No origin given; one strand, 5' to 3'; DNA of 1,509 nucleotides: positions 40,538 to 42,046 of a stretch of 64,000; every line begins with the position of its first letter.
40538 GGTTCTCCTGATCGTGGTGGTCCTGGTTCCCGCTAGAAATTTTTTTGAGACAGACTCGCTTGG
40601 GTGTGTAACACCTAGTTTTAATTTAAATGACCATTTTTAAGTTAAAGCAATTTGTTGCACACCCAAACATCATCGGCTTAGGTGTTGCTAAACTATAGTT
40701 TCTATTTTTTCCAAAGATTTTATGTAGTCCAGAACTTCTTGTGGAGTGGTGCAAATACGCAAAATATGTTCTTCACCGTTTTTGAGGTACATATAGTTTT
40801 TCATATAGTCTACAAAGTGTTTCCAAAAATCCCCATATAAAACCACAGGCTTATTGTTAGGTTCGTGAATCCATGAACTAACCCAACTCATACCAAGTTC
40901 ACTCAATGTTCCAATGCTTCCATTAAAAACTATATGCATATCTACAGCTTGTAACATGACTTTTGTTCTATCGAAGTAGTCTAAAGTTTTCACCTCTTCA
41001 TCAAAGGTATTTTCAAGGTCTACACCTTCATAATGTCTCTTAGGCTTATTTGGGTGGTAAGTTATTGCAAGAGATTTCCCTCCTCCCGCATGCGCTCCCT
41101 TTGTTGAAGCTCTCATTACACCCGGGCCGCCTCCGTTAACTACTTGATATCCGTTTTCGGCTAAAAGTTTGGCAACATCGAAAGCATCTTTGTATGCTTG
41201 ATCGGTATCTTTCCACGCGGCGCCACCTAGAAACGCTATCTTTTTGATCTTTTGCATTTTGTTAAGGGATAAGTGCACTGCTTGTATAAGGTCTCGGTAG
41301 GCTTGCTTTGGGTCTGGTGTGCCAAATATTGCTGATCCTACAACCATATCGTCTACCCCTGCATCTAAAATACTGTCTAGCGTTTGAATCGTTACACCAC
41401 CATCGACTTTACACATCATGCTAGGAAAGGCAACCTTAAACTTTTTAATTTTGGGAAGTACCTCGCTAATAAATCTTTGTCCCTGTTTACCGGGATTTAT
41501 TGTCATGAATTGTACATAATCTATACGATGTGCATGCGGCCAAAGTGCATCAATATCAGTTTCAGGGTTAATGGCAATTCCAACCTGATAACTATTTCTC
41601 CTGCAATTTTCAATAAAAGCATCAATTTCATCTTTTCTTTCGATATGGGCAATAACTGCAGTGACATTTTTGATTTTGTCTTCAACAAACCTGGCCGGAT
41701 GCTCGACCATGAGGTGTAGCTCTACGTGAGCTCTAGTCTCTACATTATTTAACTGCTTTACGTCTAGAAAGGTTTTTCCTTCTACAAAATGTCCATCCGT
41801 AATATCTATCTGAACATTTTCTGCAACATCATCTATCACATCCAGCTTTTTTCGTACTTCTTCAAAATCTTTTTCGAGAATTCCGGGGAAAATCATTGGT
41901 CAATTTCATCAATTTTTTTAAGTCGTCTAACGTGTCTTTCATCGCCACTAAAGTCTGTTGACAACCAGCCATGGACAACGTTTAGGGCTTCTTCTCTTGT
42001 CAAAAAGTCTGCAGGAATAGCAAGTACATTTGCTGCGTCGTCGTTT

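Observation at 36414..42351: Rpe-LOG fusion inside a ribose-salvage / non-oxidative pentose phosphate cluster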

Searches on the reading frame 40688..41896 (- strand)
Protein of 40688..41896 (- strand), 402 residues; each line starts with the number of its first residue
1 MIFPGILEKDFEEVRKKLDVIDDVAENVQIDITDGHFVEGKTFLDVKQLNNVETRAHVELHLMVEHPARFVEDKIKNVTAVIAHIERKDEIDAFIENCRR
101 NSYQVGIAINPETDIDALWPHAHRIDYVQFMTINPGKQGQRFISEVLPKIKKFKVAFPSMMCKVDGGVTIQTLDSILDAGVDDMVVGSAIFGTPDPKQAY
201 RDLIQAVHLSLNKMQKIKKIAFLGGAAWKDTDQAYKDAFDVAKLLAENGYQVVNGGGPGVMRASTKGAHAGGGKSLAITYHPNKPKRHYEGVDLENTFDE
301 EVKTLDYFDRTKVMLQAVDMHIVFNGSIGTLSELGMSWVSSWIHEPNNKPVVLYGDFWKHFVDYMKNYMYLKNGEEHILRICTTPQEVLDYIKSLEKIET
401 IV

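Call 3: search_protein_families(library=pfam, proteins=[window:40688-41896:-], max_evalue=0.01)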
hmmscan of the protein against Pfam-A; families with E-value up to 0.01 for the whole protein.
window:40688-41896:- (402 aa): 5 families
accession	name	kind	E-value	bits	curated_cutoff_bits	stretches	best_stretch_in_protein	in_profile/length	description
PF00834.25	Ribul_P_3_epim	-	2.9e-41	141.5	21.1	1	2-191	2-198/198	Ribulose-phosphate 3 epimerase family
PF18306.6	LDcluster4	-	6.2e-16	58.8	26.3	1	220-339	4-115/151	SLOG cluster4 family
PF03641.19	Lysine_decarbox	-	4.8e-11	43.4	27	1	261-391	1-130/131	Possible lysine decarboxylase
PF00977.27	His_biosynth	-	0.0012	18.8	23.6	0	124-247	42-157/228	Histidine biosynthesis protein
PF02581.23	TMP-TENI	-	0.0066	16.3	27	0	76-190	66-180/180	Thiamine monophosphate synthase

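Call 4: search_protein_families(library=ncbifam, proteins=[window:40688-41896:-], max_evalue=0.01)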
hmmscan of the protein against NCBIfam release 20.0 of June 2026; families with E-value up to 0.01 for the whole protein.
window:40688-41896:- (402 aa): 17 families
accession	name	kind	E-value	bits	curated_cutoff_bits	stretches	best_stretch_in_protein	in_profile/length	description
NF004076.0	PRK05581.1-4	subfamily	2.1e-41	141.6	165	1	2-199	7-211/221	ribulose-phosphate 3-epimerase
TIGR01163.1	rpe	equivalog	1.6e-37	128.9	212.6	1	2-201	2-208/211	ribulose-phosphate 3-epimerase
NF007266.0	PRK09722.1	equivalog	7.6e-32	110.6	271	1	4-208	7-220/230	D-allulose 6-phosphate 3-epimerase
NF005944.0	PRK08005.1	equivalog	1.1e-24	86.9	376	1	17-195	18-199/210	ribulose-phosphate 3 epimerase family protein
TIGR00730.1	TIGR00730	subfamily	3.3e-16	59.6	96.35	1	219-393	2-176/178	TIGR00730 family Rossman fold protein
NF005986.0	PRK08091.1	equivalog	3.7e-15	56.5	264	1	5-197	18-217/229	ribulose-phosphate 3-epimerase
TIGR00725.1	TIGR00725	hypoth_equivalog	3.3e-12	46.1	106.9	1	221-339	5-113/159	TIGR00725 family protein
NF058542.1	CtkRMPhLog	equivalog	4.5e-10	39.7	300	1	238-365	21-142/177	cytokinin riboside 5'-monophosphate phosphoribohydrolase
NF041755.1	RuMP_HxlAB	equivalog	3.4e-06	26.3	500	1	146-221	152-225/391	bifunctional 3-hexulose-6-phosphate synthase/6-phospho-3-hexuloisomerase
NF009833.0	PRK13307.1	equivalog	9.6e-06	24.7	274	1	148-213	320-385/392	bifunctional 5,6,7,8-tetrahydromethanopterin hydro-lyase/3-hexulose-6-phosphate synthase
TIGR03128.2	RuMP_HxlA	equivalog_domain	1.3e-05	24.9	200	1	128-205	126-203/205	3-hexulose-6-phosphate synthase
TIGR00693.1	thiE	equivalog_domain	1.6e-05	24.3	145.1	1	78-202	73-196/197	thiamine phosphate synthase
NF000734.0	PRK00043.1-5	equivalog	0.0002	21.1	252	1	83-207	74-197/201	thiamine phosphate synthase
NF010658.0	PRK14057.1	equivalog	0.00023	20.8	530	1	106-192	136-226/254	epimerase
NF007070.0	PRK09517.1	equivalog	0.00069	18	761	1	159-278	166-275/755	multifunctional thiamine-phosphate pyrophosphorylase/synthase/phosphomethylpyrimidine kinase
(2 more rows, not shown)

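Call 5: find_homologous_proteins(query=window:40688-41896:-, max_evalue=0.00001)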
Query window:40688-41896:- (402 aa): 291 proteins with E <= 0.00001 among 3840 candidates; the best 120 are listed.
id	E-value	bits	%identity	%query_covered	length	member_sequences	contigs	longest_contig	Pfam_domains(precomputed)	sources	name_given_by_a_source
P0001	6.1e-273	923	100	100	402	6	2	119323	PF18306.7,PF00834.26,PF03641.20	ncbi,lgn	-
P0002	2.4e-215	733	77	100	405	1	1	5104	PF18306.7,PF00834.26,PF03641.20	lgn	-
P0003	2.9e-210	716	76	99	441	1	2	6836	PF18306.7,PF00834.26,PF03641.20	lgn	-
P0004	2.8e-174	598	64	99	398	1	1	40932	PF18306.7,PF00834.26,PF03641.20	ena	-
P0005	1.1e-173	596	64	99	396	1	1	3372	PF18306.7,PF00834.26,PF03641.20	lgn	-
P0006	2.5e-150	519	55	99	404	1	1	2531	PF00977.28,PF18306.7,PF00834.26,PF03641.20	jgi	jgi:ribulose-phosphate 3-epimerase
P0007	2.4e-149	516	55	99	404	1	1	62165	PF00977.28,PF18306.7,PF00834.26,PF03641.20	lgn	-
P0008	5.3e-148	511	54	99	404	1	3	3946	PF00977.28,PF18306.7,PF00834.26,PF03641.20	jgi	jgi:ribulose-phosphate 3-epimerase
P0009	4.6e-146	505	55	99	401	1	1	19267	PF18306.7,PF00834.26,PF03641.20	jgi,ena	-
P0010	1.3e-145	503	54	99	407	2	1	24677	PF18306.7,PF00834.26,PF03641.20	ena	-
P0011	3.7e-145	502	54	99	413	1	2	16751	PF18306.7,PF00834.26,PF03641.20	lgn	-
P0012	5.6e-145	501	53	99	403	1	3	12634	PF00977.28,PF18306.7,PF00834.26,PF03641.20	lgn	-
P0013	1.4e-144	500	54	99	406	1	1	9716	PF18306.7,PF00834.26,PF03641.20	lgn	-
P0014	5.0e-144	498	53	99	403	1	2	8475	PF00977.28,PF18306.7,PF00834.26,PF03641.20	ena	-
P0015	6.3e-144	498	54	99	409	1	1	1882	PF18306.7,PF00834.26,PF03641.20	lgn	-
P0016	1.1e-143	497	54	99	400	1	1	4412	PF18306.7,PF00834.26,PF03641.20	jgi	jgi:ribulose-phosphate 3-epimerase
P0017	1.7e-143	496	53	99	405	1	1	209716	PF18306.7,PF00834.26,PF03641.20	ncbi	-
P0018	3.9e-143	495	54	99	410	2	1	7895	PF18306.7,PF00834.26,PF03641.20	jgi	jgi:ribulose-phosphate 3-epimerase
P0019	1.3e-142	494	54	98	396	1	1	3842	PF18306.7,PF00834.26,PF03641.20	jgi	jgi:ribulose-phosphate 3-epimerase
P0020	1.7e-142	493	54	98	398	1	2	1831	PF18306.7,PF00834.26,PF03641.20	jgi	jgi:ribulose-phosphate 3-epimerase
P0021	2.4e-142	493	53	99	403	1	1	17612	PF18306.7,PF00834.26,PF03641.20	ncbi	-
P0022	1.1e-141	491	53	99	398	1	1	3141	PF18306.7,PF00834.26,PF03641.20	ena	-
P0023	2.9e-141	489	54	98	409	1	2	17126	PF18306.7,PF00834.26,PF03641.20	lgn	-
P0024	5.8e-141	488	53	99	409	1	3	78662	PF18306.7,PF00834.26,PF03641.20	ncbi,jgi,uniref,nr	ncbi:hypothetical protein C4561_03110 [candidate division WWE3 bacterium]|jgi:ribulose-phosphate 3-e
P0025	1.3e-140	487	54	99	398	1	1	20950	PF18306.7,PF00834.26,PF03641.20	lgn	-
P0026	3.1e-140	486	53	98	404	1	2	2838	PF18306.7,PF00834.26,PF03641.20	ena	-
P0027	2.7e-138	479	54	99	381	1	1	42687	PF18306.7,PF00834.26,PF03641.20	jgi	jgi:ribulose-phosphate 3-epimerase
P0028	2.8e-138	479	53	99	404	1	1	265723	PF18306.7,PF00834.26,PF03641.20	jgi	jgi:ribulose-phosphate 3-epimerase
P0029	3.6e-137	476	52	99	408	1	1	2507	PF18306.7,PF00834.26,PF03641.20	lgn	-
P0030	8.3e-137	474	52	99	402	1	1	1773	PF02581.24,PF00977.28,PF18306.7,PF00834.26,PF03641.20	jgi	-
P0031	4.1e-136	472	55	99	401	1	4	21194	PF18306.7,PF00834.26,PF03641.20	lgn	-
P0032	4.3e-136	472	52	99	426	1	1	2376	PF18306.7,PF00834.26,PF03641.20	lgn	-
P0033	2.3e-135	470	52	99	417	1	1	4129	PF18306.7,PF00834.26,PF03641.20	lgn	-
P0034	2.3e-135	470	52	99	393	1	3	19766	PF18306.7,PF00834.26,PF03641.20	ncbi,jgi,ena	-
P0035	3.5e-135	469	52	99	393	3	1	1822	PF18306.7,PF00834.26,PF03641.20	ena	-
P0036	2.4e-134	466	52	98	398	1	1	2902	PF00977.28,PF18306.7,PF00834.26,PF03641.20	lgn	-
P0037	3.6e-134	466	51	99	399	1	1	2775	PF18306.7,PF00834.26,PF03641.20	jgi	jgi:ribulose-phosphate 3-epimerase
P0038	3.6e-134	466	53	99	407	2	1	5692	PF02581.24,PF00977.28,PF18306.7,PF00834.26,PF03641.20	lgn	-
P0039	4.7e-134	465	54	99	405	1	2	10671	PF00977.28,PF18306.7,PF00834.26,PF03641.20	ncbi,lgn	-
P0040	8.1e-134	465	49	98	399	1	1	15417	PF18306.7,PF00834.26,PF03641.20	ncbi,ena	-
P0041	1.3e-133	464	53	99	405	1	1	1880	PF00977.28,PF18306.7,PF00834.26,PF03641.20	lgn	-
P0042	1.9e-133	463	51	99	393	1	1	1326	PF18306.7,PF00834.26,PF03641.20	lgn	-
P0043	1.5e-132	460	52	98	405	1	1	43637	PF02581.24,PF00977.28,PF18306.7,PF00834.26,PF03641.20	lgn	-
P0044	1.6e-131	457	50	99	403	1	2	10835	PF18306.7,PF00834.26,PF03641.20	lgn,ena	-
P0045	1.9e-131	457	51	98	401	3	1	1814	PF00977.28,PF18306.7,PF00834.26,PF03641.20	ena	-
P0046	5.1e-131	455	52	98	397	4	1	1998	PF18306.7,PF00834.26,PF03641.20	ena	-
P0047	9.9e-131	454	53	98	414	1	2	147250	PF00977.28,PF18306.7,PF00834.26,PF03641.20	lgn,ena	-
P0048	3.0e-130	453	51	98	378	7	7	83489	PF18306.7,PF00834.26,PF03641.20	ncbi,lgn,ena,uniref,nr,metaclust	ncbi:MAG: hypothetical protein UU80_C0023G0011 [candidate division WWE3 bacterium GW2011_GWA1_41_8]|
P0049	6.9e-130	452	49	98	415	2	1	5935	PF18306.7,PF00834.26,PF03641.20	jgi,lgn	jgi:ribulose-phosphate 3-epimerase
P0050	7.1e-130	452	50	99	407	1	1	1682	PF18306.7,PF00834.26,PF03641.20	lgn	-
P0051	1.2e-129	451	51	99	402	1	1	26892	PF00977.28,PF18306.7,PF00834.26,PF03641.20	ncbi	-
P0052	2.3e-129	450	49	99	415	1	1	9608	PF00977.28,PF18306.7,PF00834.26,PF03641.20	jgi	jgi:ribulose-phosphate 3-epimerase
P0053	2.6e-129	450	50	98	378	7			PF18306.7,PF00834.26,PF03641.20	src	-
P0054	3.6e-129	449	50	99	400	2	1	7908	PF18306.7,PF00834.26,PF03641.20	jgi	-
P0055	3.8e-129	449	50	99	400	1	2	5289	PF18306.7,PF00834.26,PF03641.20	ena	-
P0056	6.4e-129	448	47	98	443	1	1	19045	PF18306.7,PF00834.26,PF03641.20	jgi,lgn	jgi:ribulose-phosphate 3-epimerase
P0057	1.2e-128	448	51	99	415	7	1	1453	PF02581.24,PF00977.28,PF18306.7,PF00834.26,PF03641.20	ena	-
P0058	2.0e-128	447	51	99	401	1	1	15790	PF18306.7,PF00834.26,PF03641.20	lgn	-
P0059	2.4e-128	447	50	99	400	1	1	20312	PF18306.7,PF00834.26,PF03641.20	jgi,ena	-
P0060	5.0e-128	446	50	99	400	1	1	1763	PF18306.7,PF00834.26,PF03641.20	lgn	-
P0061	7.5e-128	445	50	99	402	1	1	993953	PF00977.28,PF18306.7,PF00834.26,PF03641.20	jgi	jgi:uncharacterized protein (TIGR00725 family)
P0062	8.4e-128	445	49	99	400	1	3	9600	PF18306.7,PF00834.26,PF03641.20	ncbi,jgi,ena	jgi:ribulose-phosphate 3-epimerase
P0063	1.3e-127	444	50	99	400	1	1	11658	PF18306.7,PF00834.26,PF03641.20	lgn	-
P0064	4.4e-127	442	49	99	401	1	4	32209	PF18306.7,PF00834.26,PF03641.20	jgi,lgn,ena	-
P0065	7.3e-127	442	49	99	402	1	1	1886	PF18306.7,PF00834.26,PF03641.20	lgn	-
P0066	7.7e-127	442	51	98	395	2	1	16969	PF02581.24,PF00977.28,PF18306.7,PF00834.26,PF03641.20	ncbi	-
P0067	9.9e-127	441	49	99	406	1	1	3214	PF18306.7,PF00834.26,PF03641.20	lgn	-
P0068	1.1e-126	441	49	99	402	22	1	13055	PF18306.7,PF00834.26,PF03641.20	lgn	-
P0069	4.4e-126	439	49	98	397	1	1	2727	PF18306.7,PF00834.26,PF03641.20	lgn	-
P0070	1.9e-125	437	49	98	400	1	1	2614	PF18306.7,PF00834.26,PF03641.20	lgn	-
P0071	2.5e-125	437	49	99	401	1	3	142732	PF18306.7,PF00834.26,PF03641.20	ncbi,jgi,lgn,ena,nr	ncbi:MAG: hypothetical protein EBV07_01515 [Proteobacteria bacterium]|nr:hypothetical protein [Pseud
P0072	3.1e-125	436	49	99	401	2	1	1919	PF18306.7,PF00834.26,PF03641.20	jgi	-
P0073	3.1e-125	436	49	99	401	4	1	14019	PF18306.7,PF00834.26,PF03641.20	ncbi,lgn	-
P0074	3.8e-125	436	49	98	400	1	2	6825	PF18306.7,PF00834.26,PF03641.20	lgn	-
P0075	7.5e-125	435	49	98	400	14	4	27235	PF18306.7,PF00834.26,PF03641.20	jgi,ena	jgi:ribulose-phosphate 3-epimerase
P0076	8.8e-125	435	49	99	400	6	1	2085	PF18306.7,PF00834.26,PF03641.20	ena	-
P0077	1.4e-124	434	50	99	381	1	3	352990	PF18306.7,PF00834.26,PF03641.20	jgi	jgi:ribulose-phosphate 3-epimerase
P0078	2.3e-124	434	48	99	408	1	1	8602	PF18306.7,PF00834.26,PF03641.20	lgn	-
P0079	3.0e-124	433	48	99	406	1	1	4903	PF18306.7,PF00834.26,PF03641.20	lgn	-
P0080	4.2e-124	433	41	99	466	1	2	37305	PF18306.7,PF00834.26,PF03641.20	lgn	-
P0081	1.7e-123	431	50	98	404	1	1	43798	PF18306.7,PF00834.26,PF03641.20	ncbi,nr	ncbi:LOG family protein [bacterium]|nr:LOG family protein [bacterium]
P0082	3.8e-123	429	48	99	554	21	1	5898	PF02502.24,PF18306.7,PF00834.26,PF03641.20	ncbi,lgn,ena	-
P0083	5.0e-123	429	49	99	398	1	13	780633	PF18306.7,PF00834.26,PF03641.20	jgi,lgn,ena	jgi:ribulose-phosphate 3-epimerase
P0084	5.0e-123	429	47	98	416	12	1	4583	PF18306.7,PF00834.26,PF03641.20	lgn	-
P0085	5.6e-123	429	50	99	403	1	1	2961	PF18306.7,PF00834.26,PF03641.20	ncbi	-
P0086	8.7e-123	428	48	99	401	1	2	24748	PF18306.7,PF00834.26,PF03641.20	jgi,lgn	-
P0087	1.4e-122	428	49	98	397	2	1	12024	PF18306.7,PF00834.26,PF03641.20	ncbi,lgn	-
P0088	8.8e-122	425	48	99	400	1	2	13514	PF18306.7,PF00834.26,PF03641.20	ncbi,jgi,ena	jgi:ribulose-phosphate 3-epimerase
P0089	2.0e-121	424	48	98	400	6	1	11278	PF18306.7,PF00834.26,PF03641.20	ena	-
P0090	5.7e-121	422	47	98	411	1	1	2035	PF18306.7,PF00834.26,PF03641.20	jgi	jgi:ribulose-phosphate 3-epimerase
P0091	6.4e-121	422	48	99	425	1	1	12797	PF18306.7,PF00834.26,PF03641.20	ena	-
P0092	1.8e-120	421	48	99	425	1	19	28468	PF18306.7,PF00834.26,PF03641.20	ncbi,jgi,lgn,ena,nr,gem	ncbi:MAG TPA: LOG family protein [bacterium]|jgi:ribulose-phosphate 3-epimerase|nr:LOG family protei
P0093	2.5e-120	420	48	99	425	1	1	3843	PF18306.7,PF00834.26,PF03641.20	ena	-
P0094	2.8e-120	420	48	98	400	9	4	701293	PF18306.7,PF00834.26,PF03641.20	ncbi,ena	-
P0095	3.7e-120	420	48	99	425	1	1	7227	PF18306.7,PF00834.26,PF03641.20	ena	-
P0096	5.0e-120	419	48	99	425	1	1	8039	PF18306.7,PF00834.26,PF03641.20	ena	-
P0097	7.6e-120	419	47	98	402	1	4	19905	PF18306.7,PF00834.26,PF03641.20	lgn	-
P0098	8.7e-120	418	47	98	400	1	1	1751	PF18306.7,PF00834.26,PF03641.20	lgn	-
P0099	9.2e-120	418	46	98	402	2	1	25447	PF18306.7,PF00834.26,PF03641.20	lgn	-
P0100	1.6e-119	418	46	99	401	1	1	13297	PF18306.7,PF00834.26,PF03641.20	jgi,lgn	-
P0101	3.2e-119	417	48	98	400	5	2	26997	PF18306.7,PF00834.26,PF03641.20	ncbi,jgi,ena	jgi:ribulose-phosphate 3-epimerase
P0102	6.6e-119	416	47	99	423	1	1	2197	PF18306.7,PF00834.26,PF03641.20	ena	-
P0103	8.7e-119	415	47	99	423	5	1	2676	PF18306.7,PF00834.26,PF03641.20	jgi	-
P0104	9.7e-119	415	47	99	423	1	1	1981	PF18306.7,PF00834.26,PF03641.20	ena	-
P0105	1.1e-118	415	46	99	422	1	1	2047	PF18306.7,PF00834.26,PF03641.20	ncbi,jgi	jgi:ribulose-phosphate 3-epimerase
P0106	1.2e-118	415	47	99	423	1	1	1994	PF18306.7,PF00834.26,PF03641.20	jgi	-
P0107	2.1e-118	414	46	99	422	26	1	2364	PF18306.7,PF00834.26,PF03641.20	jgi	-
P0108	2.4e-118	414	47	99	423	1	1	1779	PF18306.7,PF00834.26,PF03641.20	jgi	-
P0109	3.2e-118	413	46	99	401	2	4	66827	PF18306.7,PF00834.26,PF03641.20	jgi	jgi:ribulose-phosphate 3-epimerase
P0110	1.7e-117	411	48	99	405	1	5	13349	PF18306.7,PF00834.26,PF03641.20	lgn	-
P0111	2.3e-117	410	46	98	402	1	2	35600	PF18306.7,PF00834.26,PF03641.20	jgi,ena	-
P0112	9.9e-116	405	47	98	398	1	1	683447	PF18306.7,PF00834.26,PF03641.20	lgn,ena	-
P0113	2.0e-114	401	47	99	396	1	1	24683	PF18306.7,PF00834.26,PF03641.20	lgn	-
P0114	2.0e-113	397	46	98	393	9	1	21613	PF18306.7,PF00834.26,PF03641.20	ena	-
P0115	3.1e-112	394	45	98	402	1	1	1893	PF18306.7,PF00834.26,PF03641.20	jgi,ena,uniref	uniref:Ribulose-phosphate 3-epimerase n=1 Tax=candidate division WWE3 bacterium TaxID=2053526 RepID=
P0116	3.6e-111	390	51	84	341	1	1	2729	PF18306.7,PF00834.26,PF03641.20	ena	-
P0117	3.5e-109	384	56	73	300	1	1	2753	PF18306.7,PF00834.26,PF03641.20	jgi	jgi:uncharacterized protein (TIGR00725 family)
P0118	5.6e-108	380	44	99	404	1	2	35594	PF18306.7,PF00834.26,PF03641.20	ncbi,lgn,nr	ncbi:LOG family protein [candidate division WWE3 bacterium]|nr:LOG family protein [candidate divisio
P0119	1.3e-107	378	44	98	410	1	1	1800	PF18306.7,PF00834.26,PF03641.20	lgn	-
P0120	9.8e-107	375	43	99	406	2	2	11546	PF18306.7,PF00834.26,PF03641.20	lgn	-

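Call 15: list_cluster_members(proteins=[P0001, P0082, P0061, P0083, P0094, P0112, P0017, P0081])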
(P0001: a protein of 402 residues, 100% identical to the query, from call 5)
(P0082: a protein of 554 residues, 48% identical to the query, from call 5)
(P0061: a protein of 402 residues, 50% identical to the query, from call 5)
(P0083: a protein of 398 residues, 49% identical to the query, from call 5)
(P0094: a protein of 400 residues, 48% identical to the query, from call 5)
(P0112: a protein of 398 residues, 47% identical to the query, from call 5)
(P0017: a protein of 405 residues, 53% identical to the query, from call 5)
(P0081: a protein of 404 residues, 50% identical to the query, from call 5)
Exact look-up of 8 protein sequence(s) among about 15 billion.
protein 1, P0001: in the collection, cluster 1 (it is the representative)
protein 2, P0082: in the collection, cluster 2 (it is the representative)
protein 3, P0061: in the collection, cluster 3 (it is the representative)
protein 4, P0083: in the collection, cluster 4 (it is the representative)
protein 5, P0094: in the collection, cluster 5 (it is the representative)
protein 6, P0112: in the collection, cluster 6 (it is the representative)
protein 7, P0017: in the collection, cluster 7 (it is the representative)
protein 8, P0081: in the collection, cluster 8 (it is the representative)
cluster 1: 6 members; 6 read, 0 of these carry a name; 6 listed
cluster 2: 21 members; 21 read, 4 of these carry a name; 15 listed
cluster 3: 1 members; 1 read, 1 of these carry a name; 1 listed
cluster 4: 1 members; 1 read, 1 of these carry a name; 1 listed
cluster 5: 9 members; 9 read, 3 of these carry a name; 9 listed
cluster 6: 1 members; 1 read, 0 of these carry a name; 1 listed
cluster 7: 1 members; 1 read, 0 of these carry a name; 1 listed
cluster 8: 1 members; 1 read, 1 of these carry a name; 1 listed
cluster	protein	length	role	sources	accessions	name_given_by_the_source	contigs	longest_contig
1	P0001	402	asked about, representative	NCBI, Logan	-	-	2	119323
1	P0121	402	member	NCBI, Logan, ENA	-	-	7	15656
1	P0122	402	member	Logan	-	-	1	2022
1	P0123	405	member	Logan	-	-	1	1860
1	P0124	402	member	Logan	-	-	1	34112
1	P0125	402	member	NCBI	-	-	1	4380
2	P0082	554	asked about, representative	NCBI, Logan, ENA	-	-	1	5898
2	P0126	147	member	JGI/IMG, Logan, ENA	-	ribose 5-phosphate isomerase B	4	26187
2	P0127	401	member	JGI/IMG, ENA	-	ribulose-phosphate 3-epimerase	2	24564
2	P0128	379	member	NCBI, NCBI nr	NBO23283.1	hypothetical protein EBU94_08105, partial [bacterium] | hypothetical protein [bacterium]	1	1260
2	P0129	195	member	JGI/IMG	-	hypothetical protein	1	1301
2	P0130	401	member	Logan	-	-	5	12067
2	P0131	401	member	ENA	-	-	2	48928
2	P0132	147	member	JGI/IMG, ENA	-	-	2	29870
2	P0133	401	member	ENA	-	-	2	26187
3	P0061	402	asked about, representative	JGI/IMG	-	uncharacterized protein (TIGR00725 family)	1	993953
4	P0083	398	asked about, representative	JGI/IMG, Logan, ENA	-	ribulose-phosphate 3-epimerase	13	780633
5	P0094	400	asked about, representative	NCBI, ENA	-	-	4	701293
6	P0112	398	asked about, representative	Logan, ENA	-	-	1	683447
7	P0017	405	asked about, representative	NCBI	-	-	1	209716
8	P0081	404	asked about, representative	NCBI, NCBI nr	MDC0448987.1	LOG family protein [bacterium]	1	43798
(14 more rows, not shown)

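Call 16: find_encoding_contigs(protein=P0061, flank=8000, max_places=2)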
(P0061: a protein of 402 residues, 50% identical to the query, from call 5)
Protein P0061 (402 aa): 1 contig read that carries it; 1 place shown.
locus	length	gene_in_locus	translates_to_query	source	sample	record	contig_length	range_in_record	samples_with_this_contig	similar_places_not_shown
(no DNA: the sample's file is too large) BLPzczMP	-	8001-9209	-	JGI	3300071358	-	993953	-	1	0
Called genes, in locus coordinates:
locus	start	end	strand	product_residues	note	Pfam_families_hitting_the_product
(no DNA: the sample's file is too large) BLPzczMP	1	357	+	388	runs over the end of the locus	PF20706:GT4-conflict (weak), PF00534:Glycos_transf_1, PF13692:Glyco_trans_1_4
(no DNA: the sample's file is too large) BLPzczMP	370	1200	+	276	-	PF01149:Fapy_DNA_glyco, PF06831:H2TH, PF06827:zf-FPG_IleRS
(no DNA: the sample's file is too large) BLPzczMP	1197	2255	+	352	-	PF02463:SMC_N, PF13175:AAA_15, PF13476:AAA_23, PF00005:ABC_tran (faint), PF13304:AAA_21 (faint)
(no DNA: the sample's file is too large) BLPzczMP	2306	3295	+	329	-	-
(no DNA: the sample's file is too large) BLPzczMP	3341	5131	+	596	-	PF04675:DNA_ligase_A_N, PF09414:RNA_ligase, PF01068:DNA_ligase_A_M, PF04679:DNA_ligase_A_C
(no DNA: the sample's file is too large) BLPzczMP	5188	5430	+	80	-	-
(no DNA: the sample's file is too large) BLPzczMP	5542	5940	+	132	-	PF09685:MamF_MmsF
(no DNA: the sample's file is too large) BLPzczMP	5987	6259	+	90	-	-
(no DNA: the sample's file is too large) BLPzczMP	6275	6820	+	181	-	-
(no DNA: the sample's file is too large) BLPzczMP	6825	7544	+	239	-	PF01790:LGT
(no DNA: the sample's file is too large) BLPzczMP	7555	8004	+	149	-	PF02502:LacAB_rpiB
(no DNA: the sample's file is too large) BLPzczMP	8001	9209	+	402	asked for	PF00834:Ribul_P_3_epim, PF00977:His_biosynth (weak), PF18306:LDcluster4, PF03641:Lysine_decarbox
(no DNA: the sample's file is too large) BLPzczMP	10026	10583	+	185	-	-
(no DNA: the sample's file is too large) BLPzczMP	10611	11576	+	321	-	PF00294:PfkB, PF08543:Phos_pyr_kin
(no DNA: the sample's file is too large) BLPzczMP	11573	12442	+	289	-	PF01116:F_bP_aldolase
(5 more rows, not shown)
